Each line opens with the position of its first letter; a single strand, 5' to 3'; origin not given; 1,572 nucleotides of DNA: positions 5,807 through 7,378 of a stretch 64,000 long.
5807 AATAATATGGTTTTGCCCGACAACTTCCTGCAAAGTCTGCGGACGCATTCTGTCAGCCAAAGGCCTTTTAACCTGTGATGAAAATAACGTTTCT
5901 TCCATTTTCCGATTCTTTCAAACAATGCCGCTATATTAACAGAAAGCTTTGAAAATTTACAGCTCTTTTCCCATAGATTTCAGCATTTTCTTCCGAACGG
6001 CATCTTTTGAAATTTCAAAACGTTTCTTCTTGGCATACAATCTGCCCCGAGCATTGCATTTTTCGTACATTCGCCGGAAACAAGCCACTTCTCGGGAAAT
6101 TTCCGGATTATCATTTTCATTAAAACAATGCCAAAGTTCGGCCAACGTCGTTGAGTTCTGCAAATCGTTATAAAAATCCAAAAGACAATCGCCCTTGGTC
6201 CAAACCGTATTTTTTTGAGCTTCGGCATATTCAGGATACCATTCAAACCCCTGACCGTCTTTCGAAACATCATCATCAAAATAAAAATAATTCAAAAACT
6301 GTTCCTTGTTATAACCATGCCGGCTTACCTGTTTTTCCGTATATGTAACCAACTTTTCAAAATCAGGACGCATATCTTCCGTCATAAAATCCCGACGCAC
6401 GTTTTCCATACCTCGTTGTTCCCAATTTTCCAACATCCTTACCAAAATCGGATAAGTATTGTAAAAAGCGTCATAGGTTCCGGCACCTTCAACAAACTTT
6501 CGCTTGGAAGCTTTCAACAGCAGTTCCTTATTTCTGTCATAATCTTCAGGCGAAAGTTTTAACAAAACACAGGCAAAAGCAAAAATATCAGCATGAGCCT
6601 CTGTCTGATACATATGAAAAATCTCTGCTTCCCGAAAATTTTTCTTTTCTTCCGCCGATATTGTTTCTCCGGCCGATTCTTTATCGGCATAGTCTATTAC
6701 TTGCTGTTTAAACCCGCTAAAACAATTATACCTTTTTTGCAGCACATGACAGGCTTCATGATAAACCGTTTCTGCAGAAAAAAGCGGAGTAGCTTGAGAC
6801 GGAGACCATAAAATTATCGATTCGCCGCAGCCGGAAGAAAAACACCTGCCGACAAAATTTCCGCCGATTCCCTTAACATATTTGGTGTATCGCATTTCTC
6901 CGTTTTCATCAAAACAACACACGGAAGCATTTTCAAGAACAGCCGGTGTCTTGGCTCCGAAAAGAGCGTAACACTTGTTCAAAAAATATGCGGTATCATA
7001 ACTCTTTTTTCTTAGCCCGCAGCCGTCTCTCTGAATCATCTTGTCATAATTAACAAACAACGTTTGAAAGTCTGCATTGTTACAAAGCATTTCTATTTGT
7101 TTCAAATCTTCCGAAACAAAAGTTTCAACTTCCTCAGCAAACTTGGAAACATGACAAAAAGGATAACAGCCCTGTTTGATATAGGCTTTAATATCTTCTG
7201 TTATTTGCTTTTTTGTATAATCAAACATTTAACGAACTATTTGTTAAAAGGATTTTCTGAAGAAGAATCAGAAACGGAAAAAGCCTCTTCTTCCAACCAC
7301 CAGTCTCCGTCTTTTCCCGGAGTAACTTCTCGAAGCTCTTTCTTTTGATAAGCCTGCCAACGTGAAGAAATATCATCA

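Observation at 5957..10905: Stand-alone operon: pentapeptide-repeat protein, orphan VirD4/TraG coupling ATPase and HExxH protein, with no secretion channel nearby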

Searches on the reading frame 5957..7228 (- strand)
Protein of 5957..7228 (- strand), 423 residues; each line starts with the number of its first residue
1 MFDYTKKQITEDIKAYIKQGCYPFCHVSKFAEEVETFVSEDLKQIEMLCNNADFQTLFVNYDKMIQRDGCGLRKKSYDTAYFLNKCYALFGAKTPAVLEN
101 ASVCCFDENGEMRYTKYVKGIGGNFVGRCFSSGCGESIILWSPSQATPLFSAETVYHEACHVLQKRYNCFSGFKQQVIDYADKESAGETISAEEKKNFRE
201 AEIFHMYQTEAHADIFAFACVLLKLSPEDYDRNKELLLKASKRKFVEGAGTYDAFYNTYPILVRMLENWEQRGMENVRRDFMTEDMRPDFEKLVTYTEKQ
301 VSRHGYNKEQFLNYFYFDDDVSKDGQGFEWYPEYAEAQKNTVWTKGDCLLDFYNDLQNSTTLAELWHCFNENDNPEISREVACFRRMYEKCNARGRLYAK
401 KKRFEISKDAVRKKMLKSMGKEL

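Call 3: search_protein_families(library=pfam, proteins=[window:5957-7228:-], max_evalue=0.1)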
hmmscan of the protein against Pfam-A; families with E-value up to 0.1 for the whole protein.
window:5957-7228:- (423 aa): 1 family
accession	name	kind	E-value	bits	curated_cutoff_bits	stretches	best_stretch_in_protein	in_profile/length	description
PF05572.19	Peptidase_M43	-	0.084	13.2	23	1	296-367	2-78/152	Pregnancy-associated plasma protein-A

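Call 4: search_protein_families(library=ncbifam, proteins=[window:5957-7228:-], max_evalue=0.1)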
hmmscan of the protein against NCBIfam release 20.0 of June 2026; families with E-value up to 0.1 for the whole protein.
window:5957-7228:- (423 aa): 0 families

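Call 12: search_protein_families(library=padloc, proteins=[window:5957-7228:-], max_evalue=0.1)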
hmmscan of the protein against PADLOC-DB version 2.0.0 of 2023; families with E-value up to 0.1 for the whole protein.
window:5957-7228:- (423 aa): 0 families

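Call 30: find_homologous_proteins(query=window:5957-7228:-, max_evalue=0.001)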
Query window:5957-7228:- (423 aa): 2 proteins with E <= 0.001 among 2447 candidates.
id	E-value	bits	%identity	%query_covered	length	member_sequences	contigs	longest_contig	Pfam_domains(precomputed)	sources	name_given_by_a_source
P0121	2.5e-293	990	100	100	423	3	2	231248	-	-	-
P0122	7.3e-243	824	84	100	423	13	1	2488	-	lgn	-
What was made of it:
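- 5957..7228 (-): HExxH protein, 423 aa, an accessory gene. It has no signal peptide visible in the sequence, a Cys-rich N-terminal half, the motif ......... (residues 156-164, nt 6746-6760 for HEACH) and a basic C-terminus. It occupies a variable slot between the T4CP and rarA. I treat it as a candidate cargo or effector, not as part of the conserved core. Only 2 clusters were found among 5.8 billion proteins (call 30).
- Tried and rejected: It returned only 2 clusters (call 30).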

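Call 88: search_solved_structures(query=A6, max_evalue=10, show_alignments=2)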
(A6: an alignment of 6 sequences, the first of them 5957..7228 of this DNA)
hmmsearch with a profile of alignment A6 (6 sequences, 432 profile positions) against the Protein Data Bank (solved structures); distinct sequences matched with E-value up to 10: 2.
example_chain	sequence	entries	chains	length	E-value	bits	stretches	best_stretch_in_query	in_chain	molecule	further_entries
1wev_A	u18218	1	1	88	0.17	14.1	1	136-186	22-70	RIKEN cDNA 1110020M19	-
9thi_A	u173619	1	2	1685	0.36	13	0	134-170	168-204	Omono River Virus AK4 strain Subunit A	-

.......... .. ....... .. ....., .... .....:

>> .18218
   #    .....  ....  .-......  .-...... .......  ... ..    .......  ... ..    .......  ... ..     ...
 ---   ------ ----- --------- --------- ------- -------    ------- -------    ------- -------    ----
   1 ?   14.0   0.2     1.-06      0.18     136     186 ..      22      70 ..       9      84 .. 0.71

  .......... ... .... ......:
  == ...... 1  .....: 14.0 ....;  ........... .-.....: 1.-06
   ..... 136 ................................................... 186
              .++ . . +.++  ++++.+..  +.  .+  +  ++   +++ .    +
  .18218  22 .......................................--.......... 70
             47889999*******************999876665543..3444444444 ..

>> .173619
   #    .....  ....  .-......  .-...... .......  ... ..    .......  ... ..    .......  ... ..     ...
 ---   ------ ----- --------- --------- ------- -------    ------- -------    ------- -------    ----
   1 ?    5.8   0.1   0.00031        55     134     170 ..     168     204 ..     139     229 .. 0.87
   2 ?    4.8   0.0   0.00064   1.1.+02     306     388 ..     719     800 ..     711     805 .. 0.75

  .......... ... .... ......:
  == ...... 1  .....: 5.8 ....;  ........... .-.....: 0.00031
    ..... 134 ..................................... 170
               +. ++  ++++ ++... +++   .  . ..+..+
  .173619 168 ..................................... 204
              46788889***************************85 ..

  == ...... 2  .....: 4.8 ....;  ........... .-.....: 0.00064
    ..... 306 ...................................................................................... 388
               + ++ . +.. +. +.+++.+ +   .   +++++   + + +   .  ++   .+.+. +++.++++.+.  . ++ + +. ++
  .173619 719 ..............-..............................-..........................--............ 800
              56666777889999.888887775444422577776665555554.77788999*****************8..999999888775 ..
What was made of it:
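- On Zincin metallopeptidase (HExxH protein): No Pfam, NCBIfam or PDB-sequence family matches (calls 3, 4, 88).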
